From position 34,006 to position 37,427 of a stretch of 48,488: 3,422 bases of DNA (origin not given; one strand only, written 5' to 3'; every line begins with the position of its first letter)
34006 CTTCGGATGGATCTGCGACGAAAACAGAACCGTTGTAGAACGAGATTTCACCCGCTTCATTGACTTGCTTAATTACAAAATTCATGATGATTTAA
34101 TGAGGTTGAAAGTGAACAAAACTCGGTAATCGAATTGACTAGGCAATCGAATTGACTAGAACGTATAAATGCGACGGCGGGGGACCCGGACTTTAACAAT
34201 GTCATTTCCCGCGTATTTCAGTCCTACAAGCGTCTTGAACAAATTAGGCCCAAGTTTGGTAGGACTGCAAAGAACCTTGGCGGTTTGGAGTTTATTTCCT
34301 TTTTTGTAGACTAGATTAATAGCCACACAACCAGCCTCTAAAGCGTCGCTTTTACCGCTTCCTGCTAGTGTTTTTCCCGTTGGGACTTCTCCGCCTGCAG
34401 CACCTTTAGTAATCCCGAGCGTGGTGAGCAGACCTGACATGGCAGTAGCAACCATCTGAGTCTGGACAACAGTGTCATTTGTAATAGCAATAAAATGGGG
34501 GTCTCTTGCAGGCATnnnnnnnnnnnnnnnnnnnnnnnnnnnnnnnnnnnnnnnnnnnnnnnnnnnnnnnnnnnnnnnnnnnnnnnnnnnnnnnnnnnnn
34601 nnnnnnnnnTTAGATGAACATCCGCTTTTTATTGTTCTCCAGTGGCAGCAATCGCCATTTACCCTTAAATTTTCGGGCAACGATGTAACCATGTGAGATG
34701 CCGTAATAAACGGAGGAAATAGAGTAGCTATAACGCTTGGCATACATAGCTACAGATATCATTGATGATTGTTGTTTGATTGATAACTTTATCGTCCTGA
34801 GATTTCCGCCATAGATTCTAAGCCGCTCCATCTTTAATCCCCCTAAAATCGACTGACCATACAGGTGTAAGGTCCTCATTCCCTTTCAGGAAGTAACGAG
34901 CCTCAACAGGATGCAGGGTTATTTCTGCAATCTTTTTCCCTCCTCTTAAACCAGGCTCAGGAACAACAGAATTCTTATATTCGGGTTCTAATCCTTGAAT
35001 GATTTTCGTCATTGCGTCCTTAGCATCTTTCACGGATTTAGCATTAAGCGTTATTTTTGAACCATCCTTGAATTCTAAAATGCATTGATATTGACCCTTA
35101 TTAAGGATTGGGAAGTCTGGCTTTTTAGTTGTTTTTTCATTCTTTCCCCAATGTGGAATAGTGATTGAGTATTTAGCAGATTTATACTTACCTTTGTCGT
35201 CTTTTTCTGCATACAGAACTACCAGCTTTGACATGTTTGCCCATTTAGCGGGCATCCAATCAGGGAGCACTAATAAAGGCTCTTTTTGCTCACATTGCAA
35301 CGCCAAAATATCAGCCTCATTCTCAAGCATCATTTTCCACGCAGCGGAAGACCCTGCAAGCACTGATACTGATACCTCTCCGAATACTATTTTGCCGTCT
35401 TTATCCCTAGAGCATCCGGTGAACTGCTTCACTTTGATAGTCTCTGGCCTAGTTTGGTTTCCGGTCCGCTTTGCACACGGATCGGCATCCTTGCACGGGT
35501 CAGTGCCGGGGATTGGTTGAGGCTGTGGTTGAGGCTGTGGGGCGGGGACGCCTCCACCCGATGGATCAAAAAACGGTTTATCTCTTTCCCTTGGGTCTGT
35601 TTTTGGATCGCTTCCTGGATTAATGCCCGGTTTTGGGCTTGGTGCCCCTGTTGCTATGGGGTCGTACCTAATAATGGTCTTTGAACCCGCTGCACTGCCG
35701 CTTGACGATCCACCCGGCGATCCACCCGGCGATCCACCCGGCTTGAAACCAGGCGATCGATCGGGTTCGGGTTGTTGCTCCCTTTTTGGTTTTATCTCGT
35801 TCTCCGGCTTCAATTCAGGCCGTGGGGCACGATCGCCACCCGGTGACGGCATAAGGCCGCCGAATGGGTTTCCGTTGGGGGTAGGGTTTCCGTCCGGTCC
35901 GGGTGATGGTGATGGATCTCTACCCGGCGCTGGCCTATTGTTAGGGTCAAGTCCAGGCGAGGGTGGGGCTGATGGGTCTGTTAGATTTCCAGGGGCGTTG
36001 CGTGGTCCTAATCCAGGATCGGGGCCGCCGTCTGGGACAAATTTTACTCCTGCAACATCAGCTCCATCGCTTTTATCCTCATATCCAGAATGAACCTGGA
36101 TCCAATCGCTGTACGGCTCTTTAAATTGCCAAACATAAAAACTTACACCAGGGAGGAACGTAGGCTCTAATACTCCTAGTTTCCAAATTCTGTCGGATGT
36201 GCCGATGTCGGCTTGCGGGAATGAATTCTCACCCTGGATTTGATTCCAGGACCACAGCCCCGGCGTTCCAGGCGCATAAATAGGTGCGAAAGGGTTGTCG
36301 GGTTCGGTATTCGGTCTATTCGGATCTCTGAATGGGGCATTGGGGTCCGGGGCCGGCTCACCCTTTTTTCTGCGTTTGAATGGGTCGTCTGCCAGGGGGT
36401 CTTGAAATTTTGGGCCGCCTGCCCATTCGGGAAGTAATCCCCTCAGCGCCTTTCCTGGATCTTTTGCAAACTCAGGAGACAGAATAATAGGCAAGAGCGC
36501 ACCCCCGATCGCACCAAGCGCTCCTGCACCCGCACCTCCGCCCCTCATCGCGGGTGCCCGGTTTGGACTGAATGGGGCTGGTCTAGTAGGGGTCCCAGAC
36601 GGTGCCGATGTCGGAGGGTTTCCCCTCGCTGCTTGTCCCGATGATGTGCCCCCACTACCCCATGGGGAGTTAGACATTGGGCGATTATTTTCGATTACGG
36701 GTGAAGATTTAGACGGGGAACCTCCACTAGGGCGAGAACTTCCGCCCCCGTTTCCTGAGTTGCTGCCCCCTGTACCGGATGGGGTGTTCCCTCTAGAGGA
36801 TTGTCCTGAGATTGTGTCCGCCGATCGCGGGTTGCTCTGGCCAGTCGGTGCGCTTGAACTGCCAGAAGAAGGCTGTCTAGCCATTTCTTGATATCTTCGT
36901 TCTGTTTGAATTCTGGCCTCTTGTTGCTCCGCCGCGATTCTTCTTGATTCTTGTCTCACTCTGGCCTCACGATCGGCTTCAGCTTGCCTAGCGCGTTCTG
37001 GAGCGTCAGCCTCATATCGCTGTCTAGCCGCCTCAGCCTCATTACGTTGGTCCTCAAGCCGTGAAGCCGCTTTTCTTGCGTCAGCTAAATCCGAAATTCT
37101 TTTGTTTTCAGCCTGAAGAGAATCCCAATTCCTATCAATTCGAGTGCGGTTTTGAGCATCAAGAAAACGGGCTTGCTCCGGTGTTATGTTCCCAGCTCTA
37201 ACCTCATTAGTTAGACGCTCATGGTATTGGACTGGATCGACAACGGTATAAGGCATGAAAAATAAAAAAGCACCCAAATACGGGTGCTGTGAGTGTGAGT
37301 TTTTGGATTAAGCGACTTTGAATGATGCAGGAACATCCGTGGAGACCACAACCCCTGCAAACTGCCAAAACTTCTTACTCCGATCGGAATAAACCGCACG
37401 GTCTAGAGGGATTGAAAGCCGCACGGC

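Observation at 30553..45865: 15.3-kb resident virus-like element with a tail fibre and primase-helicase but no recognisable capsid, portal, terminase or integrase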

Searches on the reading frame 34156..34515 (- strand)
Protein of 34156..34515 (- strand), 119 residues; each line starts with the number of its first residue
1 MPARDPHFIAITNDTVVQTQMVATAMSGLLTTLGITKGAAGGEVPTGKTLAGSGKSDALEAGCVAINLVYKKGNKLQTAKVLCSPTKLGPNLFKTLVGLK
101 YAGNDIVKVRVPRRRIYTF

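Call 69: find_homologous_proteins(query=window:34156-34515:-, max_evalue=0.01)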
Query window:34156-34515:- (119 aa): 36 proteins with E <= 0.01 among 42 candidates.
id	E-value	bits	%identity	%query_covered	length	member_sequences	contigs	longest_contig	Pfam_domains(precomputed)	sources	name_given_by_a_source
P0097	1.0e-70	253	100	100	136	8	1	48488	-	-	-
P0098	1.7e-64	233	91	100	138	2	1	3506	-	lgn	-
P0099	1.7e-64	233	90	100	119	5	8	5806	-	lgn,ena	-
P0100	1.3e-63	230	91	100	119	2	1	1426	-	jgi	jgi:hypothetical protein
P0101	2.1e-61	223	87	100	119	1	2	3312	-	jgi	jgi:hypothetical protein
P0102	9.3e-56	205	83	100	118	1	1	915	-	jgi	-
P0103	1.4e-53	198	81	100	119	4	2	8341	-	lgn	-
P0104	3.1e-39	152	64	100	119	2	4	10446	-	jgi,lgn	jgi:hypothetical protein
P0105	9.6e-36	140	62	100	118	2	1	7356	-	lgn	-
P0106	4.1e-32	129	61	97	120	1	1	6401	-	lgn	-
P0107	7.4e-31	125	57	100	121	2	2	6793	-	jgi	jgi:hypothetical protein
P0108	5.0e-30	122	56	97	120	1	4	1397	-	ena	-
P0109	5.5e-30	122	57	100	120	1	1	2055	-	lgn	-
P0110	5.9e-30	122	56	100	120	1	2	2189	-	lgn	-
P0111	2.2e-29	120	55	100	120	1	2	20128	-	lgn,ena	-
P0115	1.8e-27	114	53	98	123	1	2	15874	-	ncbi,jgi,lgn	jgi:hypothetical protein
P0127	3.1e-23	100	50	98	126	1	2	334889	-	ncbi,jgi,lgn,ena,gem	-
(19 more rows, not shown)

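Call 70: find_encoding_contigs(protein=P0127, flank=10000, max_places=2)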
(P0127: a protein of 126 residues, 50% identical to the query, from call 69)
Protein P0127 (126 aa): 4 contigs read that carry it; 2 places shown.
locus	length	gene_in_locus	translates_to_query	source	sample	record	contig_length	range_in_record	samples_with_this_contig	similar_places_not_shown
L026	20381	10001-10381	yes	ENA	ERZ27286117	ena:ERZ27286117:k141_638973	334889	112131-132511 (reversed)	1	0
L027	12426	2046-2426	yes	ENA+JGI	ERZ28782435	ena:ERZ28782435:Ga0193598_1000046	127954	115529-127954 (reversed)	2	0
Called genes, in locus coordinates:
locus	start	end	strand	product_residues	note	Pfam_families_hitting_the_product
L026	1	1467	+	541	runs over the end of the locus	PF00656:Peptidase_C14, PF05419:GUN4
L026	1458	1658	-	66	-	-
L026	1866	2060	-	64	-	-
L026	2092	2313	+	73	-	-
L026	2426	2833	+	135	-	-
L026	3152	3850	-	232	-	-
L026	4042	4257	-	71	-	-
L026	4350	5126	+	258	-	-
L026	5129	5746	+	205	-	-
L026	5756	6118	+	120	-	-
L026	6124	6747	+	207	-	-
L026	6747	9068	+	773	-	PF01391:Collagen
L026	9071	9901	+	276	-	-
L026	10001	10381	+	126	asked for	-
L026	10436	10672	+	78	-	-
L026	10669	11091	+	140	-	-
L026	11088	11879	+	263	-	-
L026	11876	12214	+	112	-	-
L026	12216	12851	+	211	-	-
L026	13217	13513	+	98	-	-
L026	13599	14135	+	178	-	PF11611:DUF4352 (weak)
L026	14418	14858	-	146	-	PF24738:DUF7689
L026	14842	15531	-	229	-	-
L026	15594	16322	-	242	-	-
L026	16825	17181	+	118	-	PF08872:KGK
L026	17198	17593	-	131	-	-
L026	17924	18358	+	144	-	-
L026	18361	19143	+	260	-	-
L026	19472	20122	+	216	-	-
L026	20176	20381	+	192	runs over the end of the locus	-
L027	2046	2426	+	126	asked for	-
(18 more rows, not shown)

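Call 71: find_encoding_contigs(protein=P0115, flank=10000, max_places=2)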
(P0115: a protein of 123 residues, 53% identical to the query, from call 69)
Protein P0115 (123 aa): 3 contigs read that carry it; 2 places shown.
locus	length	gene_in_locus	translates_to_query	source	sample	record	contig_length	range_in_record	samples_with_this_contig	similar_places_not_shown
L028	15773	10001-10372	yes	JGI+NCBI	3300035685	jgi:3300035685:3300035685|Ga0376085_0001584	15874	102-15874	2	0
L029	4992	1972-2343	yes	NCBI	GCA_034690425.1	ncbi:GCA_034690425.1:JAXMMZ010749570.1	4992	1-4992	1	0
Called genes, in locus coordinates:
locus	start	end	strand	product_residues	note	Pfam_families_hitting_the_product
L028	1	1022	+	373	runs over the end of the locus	?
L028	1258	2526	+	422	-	PF01551:Peptidase_M23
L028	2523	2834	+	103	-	-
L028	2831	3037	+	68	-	-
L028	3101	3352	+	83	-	-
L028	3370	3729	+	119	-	-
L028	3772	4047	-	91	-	-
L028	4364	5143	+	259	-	-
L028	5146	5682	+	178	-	-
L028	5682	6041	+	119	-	-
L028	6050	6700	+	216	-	-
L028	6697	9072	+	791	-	-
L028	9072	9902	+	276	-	-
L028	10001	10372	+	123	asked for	-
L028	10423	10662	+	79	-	-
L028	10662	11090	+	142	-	-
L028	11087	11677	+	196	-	-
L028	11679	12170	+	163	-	-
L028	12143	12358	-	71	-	-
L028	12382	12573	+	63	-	-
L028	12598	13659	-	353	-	-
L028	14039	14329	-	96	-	PF08872:KGK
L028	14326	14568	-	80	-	-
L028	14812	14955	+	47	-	-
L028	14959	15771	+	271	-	?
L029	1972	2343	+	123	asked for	-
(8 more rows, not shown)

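Call 87: search_dna_similar(query=window:34156-34515:-, collection=plasmids, mode=protein, max_evalue=0.001, max_rows=20)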
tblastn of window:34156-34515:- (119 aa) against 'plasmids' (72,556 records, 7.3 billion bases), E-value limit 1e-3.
No match.

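Call 90: search_protein_families(library=phrogs, max_evalue=0.01, proteins=[L026:4350-5123:+, L026:5129-5743:+, L026:5756-6115:+, L026:6124-6744:+, L026:6747-9065:+, L026:9071-9898:+, L026:11088-11876:+])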
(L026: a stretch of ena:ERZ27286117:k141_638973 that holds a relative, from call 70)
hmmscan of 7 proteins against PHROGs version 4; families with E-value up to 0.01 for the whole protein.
L026:4350-5123:+ (258 aa): 0 families

L026:5129-5743:+ (205 aa): 0 families

L026:5756-6115:+ (120 aa): 0 families

L026:6124-6744:+ (207 aa): 0 families

L026:6747-9065:+ (773 aa): 28 families (the best 25 are shown)
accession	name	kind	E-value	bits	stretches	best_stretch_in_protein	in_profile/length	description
phrog_6320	-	tail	1.6e-31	110.9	1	303-440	82-219/745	tail fiber protein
phrog_819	-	tail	1.4e-26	94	1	288-443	462-613/1024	tail protein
phrog_5073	-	tail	1e-21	78.5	2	305-407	262-364/519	tail fiber protein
phrog_1806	-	tail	5.6e-21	76.1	1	300-436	93-227/276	collagen like minor tail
phrog_8745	-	tail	1.4e-19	70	2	216-385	1298-1467/1803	tail fiber protein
phrog_29268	-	unknown function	4.7e-17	62.4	2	319-433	406-523/653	-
phrog_366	-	tail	1.6e-14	55.2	2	212-377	242-382/474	tail fiber protein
phrog_28263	-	tail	8e-13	47.5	1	305-432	605-732/1400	tail fiber protein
phrog_26246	-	tail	1.5e-12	48.3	1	310-449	83-222/329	tail protein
phrog_18350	-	tail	2e-12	48.3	1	272-423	61-198/253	tail fiber protein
phrog_3420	-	unknown function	1.2e-11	43.9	1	290-436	49-200/929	-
phrog_36982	-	unknown function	1.6e-09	37.3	1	271-433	528-699/944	-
phrog_26346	-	unknown function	4.6e-09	36.6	2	356-444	194-282/659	-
phrog_30509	-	tail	7e-08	32.9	1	306-355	65-114/254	collagen like minor tail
phrog_937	-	other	2.6e-07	32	1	2-80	4-80/115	hemolysin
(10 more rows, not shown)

L026:9071-9898:+ (276 aa): 0 families

L026:11088-11876:+ (263 aa): 0 families

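Call 104: search_solved_structures(query=A7, max_evalue=10)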
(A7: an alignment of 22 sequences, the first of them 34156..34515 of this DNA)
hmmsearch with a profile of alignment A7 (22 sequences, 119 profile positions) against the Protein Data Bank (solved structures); distinct sequences matched with E-value up to 10: 3.
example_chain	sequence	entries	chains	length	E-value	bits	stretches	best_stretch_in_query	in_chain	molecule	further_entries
5opt_S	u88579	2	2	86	0.38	14.1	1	61-98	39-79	40S ribosomal protein S27, putative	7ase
6czh_A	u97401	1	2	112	0.41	13.9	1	38-100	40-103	mFAP0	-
7t8s_D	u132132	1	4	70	0.44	13.8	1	74-102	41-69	phycoerythrin alpha-2 subunit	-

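Call 108: search_protein_families(library=pfam, max_evalue=0.05, proteins=[L026:4350-5123:+])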
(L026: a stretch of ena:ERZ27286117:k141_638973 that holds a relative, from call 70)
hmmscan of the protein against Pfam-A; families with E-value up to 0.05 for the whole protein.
L026:4350-5123:+ (258 aa): 0 families

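Call 114: find_encoding_contigs(protein=P0111, flank=10000, max_places=2)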
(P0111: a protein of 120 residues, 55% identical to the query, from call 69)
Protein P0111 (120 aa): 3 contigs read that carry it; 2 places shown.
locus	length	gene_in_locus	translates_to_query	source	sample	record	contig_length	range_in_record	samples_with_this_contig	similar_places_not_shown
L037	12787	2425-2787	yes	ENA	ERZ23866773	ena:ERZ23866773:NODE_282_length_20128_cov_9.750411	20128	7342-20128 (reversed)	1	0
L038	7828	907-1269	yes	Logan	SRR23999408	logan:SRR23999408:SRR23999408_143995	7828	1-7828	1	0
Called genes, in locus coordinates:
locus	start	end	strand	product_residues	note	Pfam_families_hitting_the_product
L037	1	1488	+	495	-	?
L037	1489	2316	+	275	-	-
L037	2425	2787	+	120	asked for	-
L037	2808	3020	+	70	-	-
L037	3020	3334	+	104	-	-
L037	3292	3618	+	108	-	-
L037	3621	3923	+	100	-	-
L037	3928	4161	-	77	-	-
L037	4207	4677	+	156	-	-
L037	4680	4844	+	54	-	-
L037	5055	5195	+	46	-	-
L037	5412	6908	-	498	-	-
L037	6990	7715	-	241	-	-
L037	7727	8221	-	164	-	-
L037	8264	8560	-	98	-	-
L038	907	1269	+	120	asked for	-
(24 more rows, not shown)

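Call 117: find_related_loci(query=A7, collection=viral_contigs, flank=10000)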
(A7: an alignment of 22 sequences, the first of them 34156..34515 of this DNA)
Query A7 (119 aa) in viral_contigs; peptide patterns used: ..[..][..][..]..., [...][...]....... (x = any residue, [..] = any of these).
28 stretches matched a pattern, but none encodes a relative of the query by tblastn (E <= 1e-3).

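Call 124: search_protein_families(library=ncbifam, max_evalue=0.05, proteins=[window:34156-34515:-])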
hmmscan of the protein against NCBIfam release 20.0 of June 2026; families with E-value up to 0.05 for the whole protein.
window:34156-34515:- (119 aa): 0 families

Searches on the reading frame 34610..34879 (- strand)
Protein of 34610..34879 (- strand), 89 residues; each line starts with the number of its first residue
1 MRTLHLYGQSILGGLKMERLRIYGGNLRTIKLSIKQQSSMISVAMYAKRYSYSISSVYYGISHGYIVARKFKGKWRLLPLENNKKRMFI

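Call 108: search_protein_families(library=pfam, max_evalue=0.05, proteins=[window:34610-34879:-])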
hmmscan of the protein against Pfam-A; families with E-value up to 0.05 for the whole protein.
window:34610-34879:- (89 aa): 0 families

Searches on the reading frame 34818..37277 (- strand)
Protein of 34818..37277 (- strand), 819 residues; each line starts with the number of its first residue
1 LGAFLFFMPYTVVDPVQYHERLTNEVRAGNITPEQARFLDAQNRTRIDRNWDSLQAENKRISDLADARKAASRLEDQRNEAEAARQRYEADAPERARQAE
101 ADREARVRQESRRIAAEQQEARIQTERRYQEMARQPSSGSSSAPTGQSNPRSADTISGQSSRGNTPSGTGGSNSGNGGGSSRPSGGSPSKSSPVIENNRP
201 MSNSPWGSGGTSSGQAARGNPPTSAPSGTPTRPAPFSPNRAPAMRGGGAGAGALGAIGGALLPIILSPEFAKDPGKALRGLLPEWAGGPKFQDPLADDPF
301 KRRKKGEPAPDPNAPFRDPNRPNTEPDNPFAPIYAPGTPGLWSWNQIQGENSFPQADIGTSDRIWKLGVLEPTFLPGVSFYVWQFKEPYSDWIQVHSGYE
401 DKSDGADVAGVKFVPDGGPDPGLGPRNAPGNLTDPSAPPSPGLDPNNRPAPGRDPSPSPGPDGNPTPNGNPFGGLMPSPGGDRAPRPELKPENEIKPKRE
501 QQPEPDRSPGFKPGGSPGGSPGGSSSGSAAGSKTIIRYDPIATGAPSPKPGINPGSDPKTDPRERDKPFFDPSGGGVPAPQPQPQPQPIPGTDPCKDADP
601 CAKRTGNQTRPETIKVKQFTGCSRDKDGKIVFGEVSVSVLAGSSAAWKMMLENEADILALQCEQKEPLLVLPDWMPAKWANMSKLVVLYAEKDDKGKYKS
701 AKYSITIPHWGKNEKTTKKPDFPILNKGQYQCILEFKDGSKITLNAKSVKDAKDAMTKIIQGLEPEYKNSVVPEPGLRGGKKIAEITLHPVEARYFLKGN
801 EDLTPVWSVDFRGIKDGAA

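Call 5: search_protein_families(library=pfam, max_evalue=0.1, proteins=[window:34818-37277:-])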
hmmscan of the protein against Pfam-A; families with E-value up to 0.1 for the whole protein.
window:34818-37277:- (819 aa): 0 families

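Call 7: search_protein_families(library=phrogs, max_evalue=0.1, proteins=[window:34818-37277:-])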
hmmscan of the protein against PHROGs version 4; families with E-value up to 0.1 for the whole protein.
window:34818-37277:- (819 aa): 0 families

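Call 25: search_protein_families(library=padloc, max_evalue=0.01, proteins=[window:34818-37277:-])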
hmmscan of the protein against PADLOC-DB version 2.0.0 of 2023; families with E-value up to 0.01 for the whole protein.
window:34818-37277:- (819 aa): 0 families

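Call 63: search_solved_structures(query=window:34818-37277:-, max_evalue=0.1)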
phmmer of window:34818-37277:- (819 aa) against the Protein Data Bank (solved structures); distinct sequences matched with E-value up to 0.1: 1.
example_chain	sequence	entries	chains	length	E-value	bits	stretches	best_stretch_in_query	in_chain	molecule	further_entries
7z8f_g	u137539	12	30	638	0.048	14.9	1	78-184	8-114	Cytoplasmic dynein 1 intermediate chain 2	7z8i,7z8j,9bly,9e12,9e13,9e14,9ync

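Call 124: search_protein_families(library=ncbifam, max_evalue=0.05, proteins=[window:34818-37277:-])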
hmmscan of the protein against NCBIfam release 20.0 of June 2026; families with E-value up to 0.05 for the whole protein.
window:34818-37277:- (819 aa): 1 family
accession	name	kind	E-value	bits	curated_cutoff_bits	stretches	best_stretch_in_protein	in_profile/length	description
NF007065.0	PRK09510.1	equivalog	0.0082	15.2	213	1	47-185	156-292/387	cell envelope integrity protein TolA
